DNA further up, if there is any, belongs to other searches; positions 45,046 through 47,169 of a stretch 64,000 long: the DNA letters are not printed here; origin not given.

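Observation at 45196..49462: Fom1/Fom2/FomC-like phosphonate cassette (predicted cytidylylated 2-hydroxyethylphosphonate) inside a Wzx/Wzy glycan locus, without antibiotic-tailoring genes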

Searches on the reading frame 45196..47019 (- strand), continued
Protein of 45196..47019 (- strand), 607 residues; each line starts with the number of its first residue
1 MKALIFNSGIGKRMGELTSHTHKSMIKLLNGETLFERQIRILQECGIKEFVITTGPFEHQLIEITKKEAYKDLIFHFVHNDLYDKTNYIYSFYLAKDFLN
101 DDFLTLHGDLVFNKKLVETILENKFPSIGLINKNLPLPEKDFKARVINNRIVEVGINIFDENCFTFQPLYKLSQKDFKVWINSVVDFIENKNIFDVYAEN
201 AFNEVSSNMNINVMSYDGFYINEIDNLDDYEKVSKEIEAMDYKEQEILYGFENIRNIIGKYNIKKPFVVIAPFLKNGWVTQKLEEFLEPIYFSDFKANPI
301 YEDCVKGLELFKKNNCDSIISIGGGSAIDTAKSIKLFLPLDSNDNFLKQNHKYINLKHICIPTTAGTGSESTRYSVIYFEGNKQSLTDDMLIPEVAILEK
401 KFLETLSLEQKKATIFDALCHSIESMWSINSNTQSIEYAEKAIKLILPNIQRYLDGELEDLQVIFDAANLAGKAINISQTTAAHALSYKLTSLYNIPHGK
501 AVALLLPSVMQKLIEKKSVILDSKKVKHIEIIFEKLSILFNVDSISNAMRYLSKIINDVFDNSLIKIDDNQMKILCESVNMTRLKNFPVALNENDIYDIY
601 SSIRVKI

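Call 16: find_encoding_contigs(protein=P0016, flank=10000, max_places=2)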
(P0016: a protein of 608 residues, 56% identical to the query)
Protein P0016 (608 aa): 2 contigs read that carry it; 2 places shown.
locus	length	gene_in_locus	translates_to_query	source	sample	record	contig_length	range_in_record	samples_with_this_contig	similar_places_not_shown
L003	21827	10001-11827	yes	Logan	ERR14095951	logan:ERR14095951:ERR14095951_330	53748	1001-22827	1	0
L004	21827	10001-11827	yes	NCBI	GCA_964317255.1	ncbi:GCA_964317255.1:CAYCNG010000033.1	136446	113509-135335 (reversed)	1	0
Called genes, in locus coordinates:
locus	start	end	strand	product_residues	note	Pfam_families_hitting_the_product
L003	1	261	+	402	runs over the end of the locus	PF00534:Glycos_transf_1, PF13692:Glyco_trans_1_4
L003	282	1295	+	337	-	PF00288:GHMP_kinases_N, PF08544:GHMP_kinases_C (weak)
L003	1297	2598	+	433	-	PF00483:NTP_transferase, PF12804:NTP_transf_3 (weak), PF13419:HAD_2 (faint), PF08645:PNK3P (weak), PF13242:Hydrolase_like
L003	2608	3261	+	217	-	PF13580:SIS_2, PF01380:SIS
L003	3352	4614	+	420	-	PF04932:Wzy_C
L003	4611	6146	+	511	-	PF01943:Polysacc_synt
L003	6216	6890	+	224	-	PF02706:Wzz (weak)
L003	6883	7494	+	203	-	-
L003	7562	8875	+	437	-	PF01467:CTP_transf_like, PF13714:PEP_mutase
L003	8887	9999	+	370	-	PF02776:TPP_enzyme_N, PF02775:TPP_enzyme_C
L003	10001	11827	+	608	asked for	PF00483:NTP_transferase, PF12804:NTP_transf_3, PF00465:Fe-ADH, PF13685:Fe-ADH_2 (faint), PF25137:ADH_Fe_C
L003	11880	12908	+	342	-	PF01073:3Beta_HSD, PF01370:Epimerase, PF02719:Polysacc_synt_2, PF04321:RmlD_sub_bind, PF05368:NmrA, PF07993:NAD_binding_4, PF16363:GDP_Man_Dehyd, PF13460:NAD_binding_10, +2 more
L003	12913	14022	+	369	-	PF01370:Epimerase, PF16363:GDP_Man_Dehyd (faint), PF07993:NAD_binding_4 (weak), PF14667:Polysacc_synt_C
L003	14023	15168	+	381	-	PF02350:Epimerase_2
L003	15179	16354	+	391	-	PF01210:NAD_Gly3P_dh_N (weak), PF03721:UDPG_MGDP_dh_N, PF03807:F420_oxidored (weak), PF00984:UDPG_MGDP_dh, PF03720:UDPG_MGDP_dh_C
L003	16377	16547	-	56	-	-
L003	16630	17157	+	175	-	PF18907:DUF5662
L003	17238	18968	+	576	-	PF00664:ABC_membrane, PF00005:ABC_tran, PF02463:SMC_N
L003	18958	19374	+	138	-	PF04138:GtrA_DPMS_TM (weak)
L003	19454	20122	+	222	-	-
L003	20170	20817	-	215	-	PF00702:Hydrolase, PF12710:HAD, PF13419:HAD_2, PF13242:Hydrolase_like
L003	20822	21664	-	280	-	PF00590:TP_methylase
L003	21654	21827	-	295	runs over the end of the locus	PF04468:PSP1, PF28472:PSP1_3rd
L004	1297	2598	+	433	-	PF00483:NTP_transferase, PF12804:NTP_transf_3 (weak), PF13419:HAD_2 (faint), PF08645:PNK3P (weak), PF13242:Hydrolase_like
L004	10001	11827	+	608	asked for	PF00483:NTP_transferase, PF12804:NTP_transf_3, PF00465:Fe-ADH, PF13685:Fe-ADH_2 (faint), PF25137:ADH_Fe_C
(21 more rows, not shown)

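Call 17: find_encoding_contigs(protein=P0045, flank=10000, max_places=2)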
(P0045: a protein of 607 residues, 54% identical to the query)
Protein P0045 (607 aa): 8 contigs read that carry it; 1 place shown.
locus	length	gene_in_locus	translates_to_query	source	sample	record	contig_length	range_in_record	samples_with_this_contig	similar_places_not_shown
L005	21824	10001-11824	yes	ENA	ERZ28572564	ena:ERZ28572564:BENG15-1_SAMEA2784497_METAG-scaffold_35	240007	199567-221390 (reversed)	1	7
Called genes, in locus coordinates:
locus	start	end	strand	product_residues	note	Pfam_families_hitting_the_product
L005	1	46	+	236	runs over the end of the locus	PF02397:Bac_transf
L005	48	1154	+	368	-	PF13439:Glyco_transf_4, PF13579:Glyco_trans_4_4 (weak), PF00534:Glycos_transf_1, PF13692:Glyco_trans_1_4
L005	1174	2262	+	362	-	PF20706:GT4-conflict, PF13439:Glyco_transf_4, PF13477:Glyco_trans_4_2 (faint), PF00534:Glycos_transf_1, PF13692:Glyco_trans_1_4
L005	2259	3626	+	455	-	PF04932:Wzy_C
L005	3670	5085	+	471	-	PF01943:Polysacc_synt, PF13440:Polysacc_synt_3, PF03023:MurJ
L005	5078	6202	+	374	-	PF13439:Glyco_transf_4, PF00534:Glycos_transf_1, PF13692:Glyco_trans_1_4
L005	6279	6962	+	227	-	PF02706:Wzz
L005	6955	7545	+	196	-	-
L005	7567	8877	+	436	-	PF01467:CTP_transf_like, PF13714:PEP_mutase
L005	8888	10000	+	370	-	PF02776:TPP_enzyme_N, PF02775:TPP_enzyme_C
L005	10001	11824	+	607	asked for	PF00483:NTP_transferase, PF12804:NTP_transf_3, PF00465:Fe-ADH, PF13685:Fe-ADH_2, PF25137:ADH_Fe_C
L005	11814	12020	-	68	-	-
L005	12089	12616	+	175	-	PF18907:DUF5662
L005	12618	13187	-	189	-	PF12844:HTH_19, PF01381:HTH_3, PF13443:HTH_26 (weak)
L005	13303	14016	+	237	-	PF03006:HlyIII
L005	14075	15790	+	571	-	PF00664:ABC_membrane, PF00005:ABC_tran, PF02463:SMC_N (weak)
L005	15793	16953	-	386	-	PF01210:NAD_Gly3P_dh_N (weak), PF02254:TrkA_N (faint), PF03721:UDPG_MGDP_dh_N, PF03807:F420_oxidored (faint), PF00984:UDPG_MGDP_dh, PF03720:UDPG_MGDP_dh_C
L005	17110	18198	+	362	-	PF00579:tRNA-synt_1b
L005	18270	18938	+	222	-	-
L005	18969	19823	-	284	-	PF00590:TP_methylase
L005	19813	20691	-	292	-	PF04468:PSP1, PF28472:PSP1_3rd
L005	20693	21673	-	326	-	PF13177:DNA_pol3_delta2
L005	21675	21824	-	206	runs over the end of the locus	PF02223:Thymidylate_kin, PF08433:KTI12 (faint), PF13521:AAA_28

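Call 18: find_encoding_contigs(protein=P0069, flank=10000, max_places=2)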
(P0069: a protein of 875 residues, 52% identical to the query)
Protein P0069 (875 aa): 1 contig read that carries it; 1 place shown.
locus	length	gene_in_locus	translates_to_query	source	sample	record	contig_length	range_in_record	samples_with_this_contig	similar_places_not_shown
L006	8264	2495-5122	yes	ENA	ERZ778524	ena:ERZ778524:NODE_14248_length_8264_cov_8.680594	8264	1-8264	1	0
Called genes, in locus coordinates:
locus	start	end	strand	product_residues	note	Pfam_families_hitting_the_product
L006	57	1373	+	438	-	PF01467:CTP_transf_like, PF13714:PEP_mutase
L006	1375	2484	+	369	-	PF02776:TPP_enzyme_N, PF02775:TPP_enzyme_C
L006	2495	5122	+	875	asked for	PF12804:NTP_transf_3, PF00465:Fe-ADH, PF13685:Fe-ADH_2 (weak), PF25137:ADH_Fe_C, PF04991:LicD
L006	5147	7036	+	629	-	PF00535:Glycos_transf_2, PF10111:Glyco_tranf_2_2, PF13641:Glyco_tranf_2_3, PF04991:LicD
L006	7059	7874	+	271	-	PF04991:LicD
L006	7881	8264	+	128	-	?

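Call 32: search_protein_families(library=pfam, proteins=[L003:6883-7494:+, L005:6955-7545:+, L003:6216-6890:+], max_evalue=1)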
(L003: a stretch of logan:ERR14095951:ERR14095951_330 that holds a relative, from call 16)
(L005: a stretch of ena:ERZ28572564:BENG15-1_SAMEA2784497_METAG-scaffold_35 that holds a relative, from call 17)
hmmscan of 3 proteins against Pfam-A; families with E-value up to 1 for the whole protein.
L003:6883-7494:+ (203 aa): 1 family
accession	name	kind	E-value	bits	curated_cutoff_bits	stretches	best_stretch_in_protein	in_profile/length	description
PF13561.12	adh_short_C2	-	0.034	14.2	27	1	95-168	24-93/236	Enoyl-(Acyl carrier protein) reductase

L005:6955-7545:+ (196 aa): 2 families
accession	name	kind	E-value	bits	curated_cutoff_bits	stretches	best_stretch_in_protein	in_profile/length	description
PF13614.12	AAA_31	-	0.037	14.4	27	1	67-145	47-128/177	AAA domain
PF07992.20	Pyr_redox_2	-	0.22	11.3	26.1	1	33-140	22-105/291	Pyridine nucleotide-disulphide oxidoreductase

L003:6216-6890:+ (224 aa): 2 families
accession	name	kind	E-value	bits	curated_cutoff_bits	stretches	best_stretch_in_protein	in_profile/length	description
PF02706.20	Wzz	-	1.2e-07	32.4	25.5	1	9-69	2-60/91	Chain length determinant protein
PF25071.1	DUF7795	-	0.072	13.5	27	1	138-162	51-75/123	Domain of unknown function (DUF7795)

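Call 37: find_related_loci(query=A1, collection=genome_contigs, flank=10000)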
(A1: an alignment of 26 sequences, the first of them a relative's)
Query A1 (607 aa) in genome_contigs; peptide patterns used: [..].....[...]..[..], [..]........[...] (x = any residue, [..] = any of these).
599 stretches matched a pattern (row limit reached: there are more); 580 encode a relative of the query (tblastn E <= 1e-3); the best 80 are kept; 80 distinct loci.
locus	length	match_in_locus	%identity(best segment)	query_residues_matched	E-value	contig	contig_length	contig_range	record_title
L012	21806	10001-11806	55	1-603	0e+0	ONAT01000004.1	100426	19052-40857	uncultured Erysipelotrichaceae bacterium isolate RUG131 genome assembly, contig: scaffold_301, whole genome shotgun sequ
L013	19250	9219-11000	53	1-603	0e+0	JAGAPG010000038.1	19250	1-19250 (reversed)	MAG: Clostridia bacterium isolate RGIG8649 Water_deer_Cecum.Co__c1473997, whole genome shotgun sequence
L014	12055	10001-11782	52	1-603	0e+0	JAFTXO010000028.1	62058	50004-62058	MAG: Clostridia bacterium isolate RGIG4241 Roe_deer_Colon-4__c251669, whole genome shotgun sequence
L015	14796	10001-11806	50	1-606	0e+0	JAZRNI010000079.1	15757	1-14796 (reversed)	MAG: Eubacteriales bacterium isolate T1900045410_YK20190100.MAGScoT_cleanbin_000038 SGB_7009_k141_767942, whole genome s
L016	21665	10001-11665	55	1-600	0e+0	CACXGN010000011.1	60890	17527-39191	MAG: uncultured Clostridiales bacterium isolate RUG11243 genome assembly, contig: RUG11243_asm_11, whole genome shotgun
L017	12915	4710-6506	50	1-603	0e+0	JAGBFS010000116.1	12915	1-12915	MAG: Clostridia bacterium isolate RGIG9077 Water_deer_Rectum.Co__c698686, whole genome shotgun sequence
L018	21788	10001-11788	50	1-600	0e+0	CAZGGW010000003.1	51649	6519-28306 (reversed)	MAG TPA_asm: uncultured Muribaculaceae bacterium isolate SRP192927_co1_639 genome assembly, contig: NODE_854_length_5164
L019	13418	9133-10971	51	1-603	0e+0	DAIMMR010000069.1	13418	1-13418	MAG TPA_asm: Clostridium sp. isolate CTOTU40300 NODE_4338_length_13418_cov_13.053207, whole genome shotgun sequence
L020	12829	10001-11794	47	1-603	0e+0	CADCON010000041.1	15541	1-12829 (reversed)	MAG: uncultured Ruminococcus sp. isolate RUG14831 genome assembly, contig: RUG14831_asm_41, whole genome shotgun sequenc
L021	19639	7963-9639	53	1-604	0e+0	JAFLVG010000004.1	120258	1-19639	MAG: Clostridiales bacterium isolate HAN099 Seq4, whole genome shotgun sequence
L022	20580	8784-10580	48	1-603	0e+0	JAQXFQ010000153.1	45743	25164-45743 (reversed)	MAG: Bacillota bacterium isolate SUG1153 k141_5861677, whole genome shotgun sequence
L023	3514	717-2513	48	1-603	0e+0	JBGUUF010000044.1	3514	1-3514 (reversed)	MAG: Acutalibacteraceae bacterium isolate fecal_MAG_52 fecal_MAG_52_contig_0044, whole genome shotgun sequence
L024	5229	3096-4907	51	1-604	0e+0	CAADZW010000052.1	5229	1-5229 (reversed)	MAG TPA_asm: Bacilli bacterium, isolate HGM10873, WGS project CAADZW010000000 data, contig: ERS396376_74_k85_24243, whol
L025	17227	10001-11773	51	1-600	0e+0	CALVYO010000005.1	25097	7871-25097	MAG: uncultured Bacilli bacterium isolate BRZ_DM__bin25 genome assembly, contig: BRZ_DM__NODE_2755_length_25097_cov_6.98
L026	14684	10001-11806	46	1-603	0e+0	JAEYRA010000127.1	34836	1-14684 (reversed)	MAG: Bacillota bacterium isolate OH_CBB_43 k127_219162, whole genome shotgun sequence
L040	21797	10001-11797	45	1-603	9e-175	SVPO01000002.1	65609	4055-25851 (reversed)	MAG: Oscillospiraceae bacterium isolate SIG593 NODE_10506_length_65609_cov_1.829373, whole genome shotgun sequence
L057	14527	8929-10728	44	1-603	4e-155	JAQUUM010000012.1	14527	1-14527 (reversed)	MAG: Bacilli bacterium isolate STD2_143 NODE_15613_length_14527_cov_3.257153_Sandtown_D2, whole genome shotgun sequence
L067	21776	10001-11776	44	1-600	2e-153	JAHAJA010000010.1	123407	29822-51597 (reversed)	MAG: Clostridiales bacterium isolate L3_098_000G1_dasL3_098_000G1_metabat.metabat.68 L3_098_000G1_scaffold_104, whole ge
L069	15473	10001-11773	42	1-603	5e-144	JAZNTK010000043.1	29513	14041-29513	MAG: Lachnospiraceae bacterium isolate T1900044802_TS20190268.MAGScoT_cleanbin_000086 SGB_2729_k141_2446044, whole genom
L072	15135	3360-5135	40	1-603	1e-141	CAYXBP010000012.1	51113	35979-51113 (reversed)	MAG TPA_asm: uncultured Ruminococcus sp. isolate SRP350583_co2_61 genome assembly, contig: NODE_789_length_51113_cov_90.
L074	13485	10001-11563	46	1-543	1e-140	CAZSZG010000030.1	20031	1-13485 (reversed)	MAG TPA_asm: uncultured Oscillospiraceae bacterium isolate SRP294416_co2_663 genome assembly, contig: NODE_2765_length_2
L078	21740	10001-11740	41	1-603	9e-138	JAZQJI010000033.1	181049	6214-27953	MAG: Oscillospiraceae bacterium isolate T1900044621_TS20190087.MAGScoT_cleanbin_000002 SGB_885_k141_1386681, whole genom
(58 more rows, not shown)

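Call 42: search_protein_families(library=pfam, proteins=[L078:5299-6678:+, L074:7496-8140:+, L072:59-748:+, L040:12688-13830:+, L057:5669-6496:+, L069:3020-3625:+, L067:3511-5214:+], max_evalue=0.01)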
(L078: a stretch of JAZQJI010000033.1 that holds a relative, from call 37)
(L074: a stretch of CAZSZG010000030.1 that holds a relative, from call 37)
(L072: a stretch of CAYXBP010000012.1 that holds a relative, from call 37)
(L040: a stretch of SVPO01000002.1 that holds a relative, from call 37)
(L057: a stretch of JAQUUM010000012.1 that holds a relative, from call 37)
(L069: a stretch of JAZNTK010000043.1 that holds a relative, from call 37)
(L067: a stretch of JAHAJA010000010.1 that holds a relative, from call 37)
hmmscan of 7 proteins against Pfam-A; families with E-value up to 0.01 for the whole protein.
L078:5299-6678:+ (459 aa): 2 families
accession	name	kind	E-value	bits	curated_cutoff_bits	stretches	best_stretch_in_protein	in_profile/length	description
PF04055.27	Radical_SAM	-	2.3e-14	54.4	29.5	1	207-363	5-166/166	Radical SAM superfamily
PF02310.24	B12-binding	-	6.7e-11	42.5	32.1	1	40-131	12-107/121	B12 binding domain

L074:7496-8140:+ (214 aa): 0 families

L072:59-748:+ (229 aa): 1 family
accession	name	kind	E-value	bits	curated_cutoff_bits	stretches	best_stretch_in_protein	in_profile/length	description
PF01066.26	CDP-OH_P_transf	-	1.2e-12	48.9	22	1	40-178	3-137/152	CDP-alcohol phosphatidyltransferase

L040:12688-13830:+ (380 aa): 1 family
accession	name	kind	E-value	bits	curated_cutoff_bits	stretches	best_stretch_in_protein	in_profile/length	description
PF04464.20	Glyphos_transf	-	3.2e-37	128.8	22.1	1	33-375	11-366/367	CDP-Glycerol:Poly(glycerophosphate) glycerophosphotransferase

L057:5669-6496:+ (275 aa): 1 family
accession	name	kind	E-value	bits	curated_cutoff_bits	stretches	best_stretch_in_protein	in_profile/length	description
PF04991.19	LicD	-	2.2e-44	152.7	22.6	1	24-246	1-227/227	LicD family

L069:3020-3625:+ (201 aa): 1 family
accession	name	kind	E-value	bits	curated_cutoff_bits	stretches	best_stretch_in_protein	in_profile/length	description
PF01553.26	Acyltransferase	-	3.8e-22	79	23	1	32-152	6-131/132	Acyltransferase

L067:3511-5214:+ (567 aa): 2 families
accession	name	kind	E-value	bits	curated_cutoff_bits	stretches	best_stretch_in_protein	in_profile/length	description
PF00501.34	AMP-binding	-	5.8e-73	246.3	29.9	1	32-419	2-383/384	AMP-binding enzyme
PF13193.12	AMP-binding_C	-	2.3e-14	54.5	24.5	1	476-553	2-76/76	AMP-binding enzyme C-terminal domain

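Call 78: search_solved_structures(query=L078:5299-6678:+, max_evalue=0.001)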
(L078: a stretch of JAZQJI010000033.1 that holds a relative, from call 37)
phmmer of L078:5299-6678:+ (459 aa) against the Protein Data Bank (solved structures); distinct sequences matched with E-value up to 0.001: 0.
